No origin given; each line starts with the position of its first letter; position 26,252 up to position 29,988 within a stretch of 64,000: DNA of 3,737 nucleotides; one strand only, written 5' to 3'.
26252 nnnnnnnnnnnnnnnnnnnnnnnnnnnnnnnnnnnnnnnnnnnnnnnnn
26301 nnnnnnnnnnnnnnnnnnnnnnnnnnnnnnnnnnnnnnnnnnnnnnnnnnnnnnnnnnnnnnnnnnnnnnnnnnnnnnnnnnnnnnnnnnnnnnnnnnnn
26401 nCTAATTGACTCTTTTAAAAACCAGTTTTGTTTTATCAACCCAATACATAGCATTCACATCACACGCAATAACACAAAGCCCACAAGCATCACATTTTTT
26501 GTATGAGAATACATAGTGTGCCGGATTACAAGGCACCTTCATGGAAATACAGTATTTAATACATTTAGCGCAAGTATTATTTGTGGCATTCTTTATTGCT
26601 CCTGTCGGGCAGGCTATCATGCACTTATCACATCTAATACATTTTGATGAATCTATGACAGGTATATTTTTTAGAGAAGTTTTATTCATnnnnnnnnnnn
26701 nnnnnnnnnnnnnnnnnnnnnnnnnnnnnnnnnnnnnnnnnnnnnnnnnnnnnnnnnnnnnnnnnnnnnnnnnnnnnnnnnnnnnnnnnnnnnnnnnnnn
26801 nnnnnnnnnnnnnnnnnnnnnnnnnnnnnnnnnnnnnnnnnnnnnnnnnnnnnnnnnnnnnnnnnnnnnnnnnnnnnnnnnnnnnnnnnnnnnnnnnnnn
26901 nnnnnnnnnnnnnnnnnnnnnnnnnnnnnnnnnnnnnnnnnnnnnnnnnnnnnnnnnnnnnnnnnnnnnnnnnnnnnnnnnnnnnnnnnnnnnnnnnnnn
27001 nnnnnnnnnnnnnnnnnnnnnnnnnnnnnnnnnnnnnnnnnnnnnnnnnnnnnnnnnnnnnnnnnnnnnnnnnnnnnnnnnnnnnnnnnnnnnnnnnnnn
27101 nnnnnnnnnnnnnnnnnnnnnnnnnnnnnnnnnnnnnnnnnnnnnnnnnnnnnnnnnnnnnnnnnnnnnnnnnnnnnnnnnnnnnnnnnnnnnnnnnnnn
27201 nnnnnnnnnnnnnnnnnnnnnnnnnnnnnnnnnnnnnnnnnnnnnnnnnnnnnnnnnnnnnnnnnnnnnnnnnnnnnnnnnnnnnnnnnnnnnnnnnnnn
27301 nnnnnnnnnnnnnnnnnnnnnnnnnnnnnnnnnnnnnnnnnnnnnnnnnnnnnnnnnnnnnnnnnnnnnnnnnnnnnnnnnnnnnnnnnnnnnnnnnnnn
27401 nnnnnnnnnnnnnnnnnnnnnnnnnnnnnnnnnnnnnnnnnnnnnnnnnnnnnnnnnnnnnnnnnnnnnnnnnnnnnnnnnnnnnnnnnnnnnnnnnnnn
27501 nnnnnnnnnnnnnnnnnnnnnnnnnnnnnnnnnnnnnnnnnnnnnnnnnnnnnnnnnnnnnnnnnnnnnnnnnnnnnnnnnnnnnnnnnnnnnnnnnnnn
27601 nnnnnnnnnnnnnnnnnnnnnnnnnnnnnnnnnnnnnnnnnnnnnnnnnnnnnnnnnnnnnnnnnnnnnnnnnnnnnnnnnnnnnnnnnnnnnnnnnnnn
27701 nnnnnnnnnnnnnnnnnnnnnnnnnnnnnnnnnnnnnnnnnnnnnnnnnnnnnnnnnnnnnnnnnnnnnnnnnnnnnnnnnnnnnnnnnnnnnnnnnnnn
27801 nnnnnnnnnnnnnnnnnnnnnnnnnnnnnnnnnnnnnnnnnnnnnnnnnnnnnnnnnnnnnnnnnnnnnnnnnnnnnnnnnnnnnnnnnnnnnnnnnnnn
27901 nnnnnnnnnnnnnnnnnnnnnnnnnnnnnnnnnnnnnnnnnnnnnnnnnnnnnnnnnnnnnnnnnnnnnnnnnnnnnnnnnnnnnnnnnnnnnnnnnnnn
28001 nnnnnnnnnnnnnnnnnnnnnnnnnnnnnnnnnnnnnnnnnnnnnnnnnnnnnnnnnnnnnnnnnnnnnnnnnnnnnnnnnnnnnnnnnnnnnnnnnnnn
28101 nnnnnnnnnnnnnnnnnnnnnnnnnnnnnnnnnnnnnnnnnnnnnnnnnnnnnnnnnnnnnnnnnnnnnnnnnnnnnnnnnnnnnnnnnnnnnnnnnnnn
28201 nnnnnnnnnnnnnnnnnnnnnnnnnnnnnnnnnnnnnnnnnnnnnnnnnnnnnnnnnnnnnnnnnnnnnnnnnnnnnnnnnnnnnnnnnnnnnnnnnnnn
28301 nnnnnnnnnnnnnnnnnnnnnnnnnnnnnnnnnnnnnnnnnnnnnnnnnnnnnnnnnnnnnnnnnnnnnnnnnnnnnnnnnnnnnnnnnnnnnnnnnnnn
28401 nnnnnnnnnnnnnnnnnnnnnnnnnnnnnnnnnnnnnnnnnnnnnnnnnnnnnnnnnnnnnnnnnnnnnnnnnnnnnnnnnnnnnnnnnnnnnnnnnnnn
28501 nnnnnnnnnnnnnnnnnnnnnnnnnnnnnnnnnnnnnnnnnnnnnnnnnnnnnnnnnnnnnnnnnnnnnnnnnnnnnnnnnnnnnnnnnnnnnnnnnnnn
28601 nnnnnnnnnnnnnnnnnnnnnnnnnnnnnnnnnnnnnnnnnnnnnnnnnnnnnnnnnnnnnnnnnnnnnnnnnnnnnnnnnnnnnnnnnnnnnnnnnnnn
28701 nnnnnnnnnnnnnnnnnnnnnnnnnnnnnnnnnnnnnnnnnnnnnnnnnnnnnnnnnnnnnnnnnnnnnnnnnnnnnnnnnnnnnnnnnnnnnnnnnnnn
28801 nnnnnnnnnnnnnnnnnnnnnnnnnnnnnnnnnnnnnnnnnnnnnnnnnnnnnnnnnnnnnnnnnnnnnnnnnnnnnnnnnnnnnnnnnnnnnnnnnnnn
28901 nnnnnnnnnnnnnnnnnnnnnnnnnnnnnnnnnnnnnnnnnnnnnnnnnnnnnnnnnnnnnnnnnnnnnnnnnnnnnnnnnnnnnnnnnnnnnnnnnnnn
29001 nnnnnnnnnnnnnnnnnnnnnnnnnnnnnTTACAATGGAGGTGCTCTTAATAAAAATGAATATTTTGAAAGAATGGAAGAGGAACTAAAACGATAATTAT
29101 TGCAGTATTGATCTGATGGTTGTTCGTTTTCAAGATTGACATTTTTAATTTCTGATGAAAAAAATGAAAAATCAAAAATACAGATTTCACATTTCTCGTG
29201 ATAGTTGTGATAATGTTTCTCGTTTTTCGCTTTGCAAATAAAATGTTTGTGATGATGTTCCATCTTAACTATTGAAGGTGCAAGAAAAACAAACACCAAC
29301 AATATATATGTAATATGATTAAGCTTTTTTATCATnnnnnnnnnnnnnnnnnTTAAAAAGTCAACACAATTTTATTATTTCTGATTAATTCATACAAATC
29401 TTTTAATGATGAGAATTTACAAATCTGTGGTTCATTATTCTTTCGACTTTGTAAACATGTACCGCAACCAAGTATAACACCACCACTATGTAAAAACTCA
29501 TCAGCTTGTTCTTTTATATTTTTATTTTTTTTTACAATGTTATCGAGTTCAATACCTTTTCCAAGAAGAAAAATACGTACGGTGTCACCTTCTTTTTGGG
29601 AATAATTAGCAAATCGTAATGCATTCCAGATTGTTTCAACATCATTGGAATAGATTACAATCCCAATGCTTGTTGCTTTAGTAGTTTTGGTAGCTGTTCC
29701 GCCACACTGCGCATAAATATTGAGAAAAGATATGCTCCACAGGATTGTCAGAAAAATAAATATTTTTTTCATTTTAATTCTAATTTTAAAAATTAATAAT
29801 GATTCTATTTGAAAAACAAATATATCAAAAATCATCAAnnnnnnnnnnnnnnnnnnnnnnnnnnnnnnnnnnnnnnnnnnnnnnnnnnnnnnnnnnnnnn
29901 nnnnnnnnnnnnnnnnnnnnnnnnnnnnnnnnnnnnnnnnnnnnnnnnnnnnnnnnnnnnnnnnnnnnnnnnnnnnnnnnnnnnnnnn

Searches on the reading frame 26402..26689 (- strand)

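Call 3: search_protein_families(library=pfam, proteins=[window:26402-26689:-], max_evalue=0.01)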
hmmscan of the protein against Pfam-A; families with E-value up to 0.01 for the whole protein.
window:26402-26689:- (95 aa): 10 families
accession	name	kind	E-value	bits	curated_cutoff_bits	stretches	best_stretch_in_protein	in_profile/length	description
PF00037.32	Fer4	-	1e-13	50.9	21.1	2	10-33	1-24/24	4Fe-4S binding domain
PF12837.12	Fer4_6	-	1.8e-11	43.8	25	2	9-32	1-24/24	4Fe-4S binding domain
PF12838.12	Fer4_7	-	1.4e-09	38.7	27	2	9-31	30-52/52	4Fe-4S dicluster domain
PF13237.11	Fer4_10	-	1.6e-06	28.4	25.5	1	10-43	2-45/53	4Fe-4S dicluster domain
PF13187.11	Fer4_9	-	1.6e-06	28.4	27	1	14-32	30-52/52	4Fe-4S dicluster domain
PF12797.12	Fer4_2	-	3.2e-06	27.2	24.5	1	10-29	3-22/22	4Fe-4S binding domain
PF14697.11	Fer4_21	-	8.4e-06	26.3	35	1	11-34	2-28/59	4Fe-4S dicluster domain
PF12800.12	Fer4_4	-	1.1e-05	25.8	24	1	15-30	2-17/17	4Fe-4S binding domain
PF13484.11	Fer4_16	-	0.00013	23.1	30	1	16-79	1-66/66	4Fe-4S double cluster binding domain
PF12798.12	Fer4_3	-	0.00016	22.7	27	0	17-31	1-15/15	4Fe-4S binding domain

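Call 4: search_protein_families(library=ncbifam, proteins=[window:26402-26689:-], max_evalue=0.01)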
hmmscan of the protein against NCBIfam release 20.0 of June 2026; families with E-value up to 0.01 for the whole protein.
window:26402-26689:- (95 aa): 46 families (the best 25 are shown)
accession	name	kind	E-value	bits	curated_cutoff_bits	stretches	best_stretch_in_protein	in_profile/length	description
TIGR02179.1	PorD_KorD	subfamily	7.3e-10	38.8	60.05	2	9-37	19-47/78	2-oxoacid:acceptor oxidoreductase, delta subunit, pyruvate/2-ketoisovalerate family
NF040684.1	PorD_Arch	equivalog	5.9e-08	32.7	120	1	10-38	27-55/85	pyruvate synthase subunit PorD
TIGR02512.1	FeFe_hydrog_A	subfamily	2.2e-06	26.8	405.95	1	11-93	3-79/375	[FeFe] hydrogenase, group A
NF004546.0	PRK05888.3-3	equivalog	2.3e-06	27.1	260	1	11-93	60-136/196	NADH-quinone oxidoreductase subunit NuoI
NF045763.1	PhenlGlyoxDHPadF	equivalog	2.4e-06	27.7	150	1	9-34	25-50/78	NADH-dependent phenylglyoxylate dehydrogenase subunit delta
TIGR04105.1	FeFe_hydrog_B1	subfamily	5.6e-06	25.3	450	1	8-36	181-209/462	monomeric [FeFe] hydrogenase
TIGR01944.1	rnfB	subfamily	6.7e-06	25.8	68.7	1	5-37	103-135/190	RnfABCDGE type electron transport complex subunit B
NF007203.0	PRK09624.1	equivalog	2.1e-05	24.7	171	0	39-88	55-105/105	pyuvate ferredoxin oxidoreductase subunit delta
NF006183.0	PRK08318.1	equivalog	2.7e-05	23.1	335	1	6-81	333-394/422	NAD-dependent dihydropyrimidine dehydrogenase subunit PreA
NF040763.1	FeFe_hydrog_A6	exception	3.3e-05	22.5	765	1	11-94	141-218/571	NADH-dependent [FeFe] hydrogenase, group A6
TIGR01971.1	NuoI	subfamily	5e-05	22.9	113.05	1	8-41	74-107/121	NADH-quinone oxidoreductase, chain I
NF043069.1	T4HPD_activ_SAM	equivalog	5.4e-05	22.7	425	1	38-87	54-103/299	trans-4-hydroxy-L-proline dehydratase activase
NF003475.0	PRK05113.1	equivalog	5.5e-05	23.1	203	1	5-50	103-148/190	electron transport complex subunit RsxB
NF040762.1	Hydr_FeFe_Clost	exception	6.6e-05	21.7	900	1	11-82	140-205/572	ferredoxin hydrogenase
NF045874.1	Vhu_polyferre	exception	9.6e-05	21.3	600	0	16-33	293-310/381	F420-non-reducing hydrogenase associated-polyferredoxin VhuB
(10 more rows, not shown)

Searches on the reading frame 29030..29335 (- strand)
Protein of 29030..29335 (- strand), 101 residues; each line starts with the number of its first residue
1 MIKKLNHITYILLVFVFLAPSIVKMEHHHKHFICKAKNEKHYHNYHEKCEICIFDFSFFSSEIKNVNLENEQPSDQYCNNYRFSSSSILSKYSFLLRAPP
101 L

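Call 3: search_protein_families(library=pfam, proteins=[window:29030-29335:-], max_evalue=0.01)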
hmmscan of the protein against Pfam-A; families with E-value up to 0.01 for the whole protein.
window:29030-29335:- (101 aa): 0 families

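Call 4: search_protein_families(library=ncbifam, proteins=[window:29030-29335:-], max_evalue=0.01)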
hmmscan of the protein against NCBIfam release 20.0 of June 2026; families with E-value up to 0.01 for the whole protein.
window:29030-29335:- (101 aa): 1 family
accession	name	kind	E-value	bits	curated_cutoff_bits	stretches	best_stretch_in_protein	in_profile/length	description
NF003038.0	PRK03934.1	equivalog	0.0047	15.8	285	1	30-83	117-171/267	phosphatidylserine decarboxylase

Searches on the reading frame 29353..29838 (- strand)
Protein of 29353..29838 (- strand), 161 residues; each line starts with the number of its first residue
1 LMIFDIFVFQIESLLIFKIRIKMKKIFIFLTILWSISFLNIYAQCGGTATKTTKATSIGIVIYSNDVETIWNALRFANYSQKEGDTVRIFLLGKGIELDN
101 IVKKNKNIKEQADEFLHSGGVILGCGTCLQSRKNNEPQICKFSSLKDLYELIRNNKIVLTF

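Call 3: search_protein_families(library=pfam, proteins=[window:29353-29838:-], max_evalue=0.01)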
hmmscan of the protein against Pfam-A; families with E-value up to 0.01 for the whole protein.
window:29353-29838:- (161 aa): 1 family
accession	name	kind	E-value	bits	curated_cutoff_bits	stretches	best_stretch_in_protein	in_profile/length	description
PF02635.20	DsrE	-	1.1e-05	26.1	22.7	1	68-161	15-116/116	DsrE/DsrF-like family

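Call 4: search_protein_families(library=ncbifam, proteins=[window:29353-29838:-], max_evalue=0.01)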
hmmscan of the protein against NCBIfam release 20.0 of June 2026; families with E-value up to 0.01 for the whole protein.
window:29353-29838:- (161 aa): 1 family
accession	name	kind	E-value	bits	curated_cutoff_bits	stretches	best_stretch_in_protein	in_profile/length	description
TIGR03527.1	selenium_YedF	equivalog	0.0077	16.1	110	1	83-130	118-162/194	sulfurtransferase-like selenium metabolism protein YedF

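Call 75: search_protein_families(library=ncbifam, proteins=[window:29353-29772:-], max_evalue=0.001)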
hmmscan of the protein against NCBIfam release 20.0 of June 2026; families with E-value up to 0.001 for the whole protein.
window:29353-29772:- (139 aa): 0 families
